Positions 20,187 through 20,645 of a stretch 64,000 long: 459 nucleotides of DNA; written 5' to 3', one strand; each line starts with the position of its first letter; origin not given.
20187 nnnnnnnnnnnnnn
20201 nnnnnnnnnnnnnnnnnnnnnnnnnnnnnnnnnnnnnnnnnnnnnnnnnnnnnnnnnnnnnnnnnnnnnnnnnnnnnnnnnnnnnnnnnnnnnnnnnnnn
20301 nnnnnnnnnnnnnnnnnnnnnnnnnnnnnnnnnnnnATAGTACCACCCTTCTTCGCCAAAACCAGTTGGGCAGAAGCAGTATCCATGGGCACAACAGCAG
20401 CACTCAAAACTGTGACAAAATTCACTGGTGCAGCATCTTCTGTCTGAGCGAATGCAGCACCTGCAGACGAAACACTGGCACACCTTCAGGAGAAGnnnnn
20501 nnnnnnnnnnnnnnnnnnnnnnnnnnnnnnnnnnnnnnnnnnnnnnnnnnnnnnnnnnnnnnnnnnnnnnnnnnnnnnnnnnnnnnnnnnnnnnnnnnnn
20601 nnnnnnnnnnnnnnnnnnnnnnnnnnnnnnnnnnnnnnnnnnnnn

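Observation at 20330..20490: CALHM copy D carries an unusually cysteine-dense TM2-TM3 loop (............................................)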

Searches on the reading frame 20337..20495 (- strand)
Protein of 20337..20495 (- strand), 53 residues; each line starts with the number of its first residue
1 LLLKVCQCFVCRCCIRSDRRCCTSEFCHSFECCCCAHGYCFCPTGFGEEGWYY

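Call 46: search_protein_families(library=pfam, proteins=[window:20337-20495:-], max_evalue=10)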
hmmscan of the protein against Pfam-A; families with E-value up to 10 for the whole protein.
seq(53 aa): 0 families
